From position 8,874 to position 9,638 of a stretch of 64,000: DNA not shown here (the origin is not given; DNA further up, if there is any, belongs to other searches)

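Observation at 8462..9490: Tandem duplicated major pilin genes with an intrinsic terminator between them and a long basic leader peptide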

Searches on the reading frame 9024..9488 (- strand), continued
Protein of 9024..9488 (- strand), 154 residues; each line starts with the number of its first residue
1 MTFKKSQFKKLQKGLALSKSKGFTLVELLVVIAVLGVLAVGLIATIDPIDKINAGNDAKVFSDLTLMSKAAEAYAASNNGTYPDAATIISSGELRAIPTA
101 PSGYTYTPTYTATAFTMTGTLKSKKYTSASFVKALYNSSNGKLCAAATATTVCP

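Call 30: find_encoding_contigs(protein=P0020, flank=7000, max_places=2)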
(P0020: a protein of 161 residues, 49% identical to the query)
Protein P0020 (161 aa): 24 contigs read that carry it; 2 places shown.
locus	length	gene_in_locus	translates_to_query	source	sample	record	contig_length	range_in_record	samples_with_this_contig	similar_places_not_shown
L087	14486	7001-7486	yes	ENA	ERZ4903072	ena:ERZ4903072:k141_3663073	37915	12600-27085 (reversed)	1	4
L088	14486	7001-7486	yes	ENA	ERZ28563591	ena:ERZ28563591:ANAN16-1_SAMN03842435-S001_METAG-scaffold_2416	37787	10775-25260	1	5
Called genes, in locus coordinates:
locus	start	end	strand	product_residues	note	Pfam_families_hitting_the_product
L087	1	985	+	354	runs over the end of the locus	PF00437:T2SSE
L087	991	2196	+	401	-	PF28597:T2SSF_N, PF00482:T2SSF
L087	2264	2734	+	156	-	PF07963:N_methyl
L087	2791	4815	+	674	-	PF11028:TMEM260_N, PF13231:PMT_2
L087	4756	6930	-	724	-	PF09586:YfhO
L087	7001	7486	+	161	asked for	PF07963:N_methyl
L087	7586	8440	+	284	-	PF06750:A24_N_bact, PF01478:Peptidase_A24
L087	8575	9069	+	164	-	PF07963:N_methyl, PF08334:T2SSG (weak)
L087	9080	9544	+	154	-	PF07963:N_methyl, PF08334:T2SSG (weak)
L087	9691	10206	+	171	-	-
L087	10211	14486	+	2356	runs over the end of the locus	PF13385:Laminin_G_3, PF13385:Laminin_G_3, PF25021:TEN_NHL, PF01436:NHL, PF25021:TEN_NHL, PF25021:TEN_NHL, PF01436:NHL, PF25021:TEN_NHL, +8 more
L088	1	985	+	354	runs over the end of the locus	PF00437:T2SSE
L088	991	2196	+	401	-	PF28597:T2SSF_N, PF00482:T2SSF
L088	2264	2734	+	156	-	PF07963:N_methyl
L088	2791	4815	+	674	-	PF11028:TMEM260_N, PF13231:PMT_2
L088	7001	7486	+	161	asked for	PF07963:N_methyl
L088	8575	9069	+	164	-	PF07963:N_methyl, PF08334:T2SSG (weak)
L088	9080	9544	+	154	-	PF07963:N_methyl, PF08334:T2SSG (weak)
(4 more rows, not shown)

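Call 41: predict_structure(alignment_id=A3)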
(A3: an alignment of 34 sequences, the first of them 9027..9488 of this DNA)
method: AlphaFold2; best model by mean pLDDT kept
length: 154 residues; sequences in the alignment: 34
mean_pLDDT: 86.4   pTM: 0.70
mean pLDDT of the five models: 86.4, 86.0, 85.6, 84.4, 84.1
residues with pLDDT >= 90: 99; 70-90: 34; 50-70: 19; < 50: 2
segments of 3 or more residues with pLDDT < 50: none
pLDDT, mean of each block of 10 residues (from residue 1): 54 55 84 94 89 96 95 93 91 92 92 91 91 92 89 82
secondary structure, 60 per line:
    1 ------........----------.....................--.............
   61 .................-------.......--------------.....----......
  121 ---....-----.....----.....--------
elements in order: H7-14 H25-45 H48-77 H85-91 E106-110 E115-120 H124-127 E133-137 E142-146

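Call 44: fold_search(model_id=the predicted structure, library=pdb)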
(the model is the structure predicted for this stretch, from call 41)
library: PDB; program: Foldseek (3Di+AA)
matches with E <= 10: 103; with E <= 0.001: 0
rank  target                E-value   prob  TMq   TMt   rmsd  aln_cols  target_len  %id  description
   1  4noa                  3.8e-02  0.98  0.37  0.49   4.1        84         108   19  Truncated minor pilin PilE from Pseudomonas aeruginosa (released 2014-11-19)
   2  4bhr_A                4.1e-02  0.98  0.36  0.62   3.6        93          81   17  Structure of the TTHA1221 type IV pilin protein from Thermus thermophilus (released 2013-11-20)
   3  4d40_A                6.0e-02  0.96  0.38  0.61   4.8       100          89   19  High-Resolution Structure of a Type IV Pilin from Shewanella oneidensis (released 2015-04-29)
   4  4bhr_B                7.8e-02  0.95  0.38  0.61   4.8        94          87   17  Structure of the TTHA1221 type IV pilin protein from Thermus thermophilus (released 2013-11-20)
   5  9a1f_R                3.7e-01  0.14  0.15  0.19  13.8       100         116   21  Integrative structure of the XcpGHIJK pseudo pilus filament model of a type II secretion system (released 2021-06-18)
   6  2rl7_B                5.9e-01  0.28  0.21  0.21   4.2        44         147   11  Crystal Structure cation-dependent mannose 6-phosphate receptor at pH 4.8 (released 2008-02-12)
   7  6sth_A                1.6e+00  0.12  0.20  0.32   5.0        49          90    8  Highly cationic RSL-R8 in complex with sulfonato-calix[8]arene (released 2020-09-30)
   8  6sth_B                1.7e+00  0.11  0.20  0.32   5.0        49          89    8  Highly cationic RSL-R8 in complex with sulfonato-calix[8]arene (released 2020-09-30)
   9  6iy0_C                1.9e+00  0.07  0.19  0.30   8.8        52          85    6  Crystal structure of conserved hypothetical protein SAV0927 from Staphylococcus aureus subsp. aureus Mu50 (released 2019-12-18)
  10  3k41_A                2.0e+00  0.14  0.21  0.22   4.3        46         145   11  Crystal structure of sCD-MPR mutant E19Q/K137M bound to Man-6-P (released 2009-11-24)
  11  2rl7_A                2.1e+00  0.13  0.20  0.21   4.3        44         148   11  Crystal Structure cation-dependent mannose 6-phosphate receptor at pH 4.8 (released 2008-02-12)
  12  1c39_A                2.4e+00  0.12  0.20  0.21   4.1        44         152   11  STRUCTURE OF CATION-DEPENDENT MANNOSE 6-PHOSPHATE RECEPTOR BOUND TO PENTAMANNOSYL PHOSPHATE (released 2000-01-14)
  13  5ajb_A                3.2e+00  0.08  0.20  0.31   5.4        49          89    8  X-ray structure of the RSL lectin in complex with Lewis X tetrasaccahride (released 2016-03-02)
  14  8q6a                  3.2e+00  0.07  0.20  0.31   5.8        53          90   11  The RSL-D32N - sulfonato-calix[8]arene complex, I213 form, citrate pH 4.0 (released 2024-03-06)
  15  8cf7_A                3.4e+00  0.08  0.20  0.32   4.4        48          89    8  Dimethylated RSL-R5 in complex with cucurbit[7]uril, C121 sheet assembly (released 2023-07-05)
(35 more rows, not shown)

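Call 57: find_encoding_contigs(protein=P0024, flank=6000, max_places=1)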
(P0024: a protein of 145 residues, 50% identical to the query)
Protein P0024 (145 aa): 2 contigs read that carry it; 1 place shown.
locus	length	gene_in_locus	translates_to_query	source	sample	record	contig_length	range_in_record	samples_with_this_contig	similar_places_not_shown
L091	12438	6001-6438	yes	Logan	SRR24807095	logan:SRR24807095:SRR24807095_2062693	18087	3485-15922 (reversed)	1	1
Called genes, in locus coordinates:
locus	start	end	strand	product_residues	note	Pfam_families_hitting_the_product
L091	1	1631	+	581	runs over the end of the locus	PF05157:MshEN, PF00437:T2SSE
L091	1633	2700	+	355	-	PF00437:T2SSE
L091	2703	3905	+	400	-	PF28597:T2SSF_N (weak), PF00482:T2SSF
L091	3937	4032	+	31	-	-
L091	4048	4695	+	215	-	PF00574:CLP_protease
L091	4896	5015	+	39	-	-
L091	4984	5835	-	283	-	PF12760:Zn_ribbon_IS1595, PF12762:DDE_Tnp_IS1595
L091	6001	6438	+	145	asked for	PF07963:N_methyl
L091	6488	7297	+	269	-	PF06750:A24_N_bact, PF01478:Peptidase_A24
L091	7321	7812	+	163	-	PF07963:N_methyl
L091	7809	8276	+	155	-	-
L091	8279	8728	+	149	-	-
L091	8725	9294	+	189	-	-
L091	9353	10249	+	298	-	-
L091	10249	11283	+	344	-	PF06723:MreB_Mbl (faint), PF11104:PilM_2, PF25216:Volactin, PF14450:FtsA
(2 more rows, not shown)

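Call 58: find_encoding_contigs(protein=P0022, flank=6000, max_places=1)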
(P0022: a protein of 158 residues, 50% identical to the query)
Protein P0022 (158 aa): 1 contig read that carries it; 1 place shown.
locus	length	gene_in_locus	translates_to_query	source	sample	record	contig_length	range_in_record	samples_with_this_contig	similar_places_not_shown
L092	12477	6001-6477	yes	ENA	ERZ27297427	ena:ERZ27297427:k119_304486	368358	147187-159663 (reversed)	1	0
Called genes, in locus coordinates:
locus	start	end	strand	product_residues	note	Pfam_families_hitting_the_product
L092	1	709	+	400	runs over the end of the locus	PF28597:T2SSF_N (weak), PF00482:T2SSF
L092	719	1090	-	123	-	PF00072:Response_reg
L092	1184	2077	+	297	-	PF00892:EamA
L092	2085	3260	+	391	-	PF00278:Orn_DAP_Arg_deC, PF02784:Orn_Arg_deC_N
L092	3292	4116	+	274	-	-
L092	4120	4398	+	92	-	-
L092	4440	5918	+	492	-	PF13185:GAF_2, PF13492:GAF_3 (weak), PF00512:HisKA, PF02518:HATPase_c, PF13589:HATPase_c_3 (weak)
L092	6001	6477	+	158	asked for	PF07963:N_methyl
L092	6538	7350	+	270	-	PF06750:A24_N_bact, PF01478:Peptidase_A24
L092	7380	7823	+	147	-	PF07963:N_methyl, PF16732:ComP_DUS (weak)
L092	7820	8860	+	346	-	PF16640:Big_3_5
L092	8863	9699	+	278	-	-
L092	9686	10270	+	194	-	PF07963:N_methyl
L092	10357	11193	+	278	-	-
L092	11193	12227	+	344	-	PF11104:PilM_2, PF06723:MreB_Mbl (faint), PF25216:Volactin (weak), PF14450:FtsA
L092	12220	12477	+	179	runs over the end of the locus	-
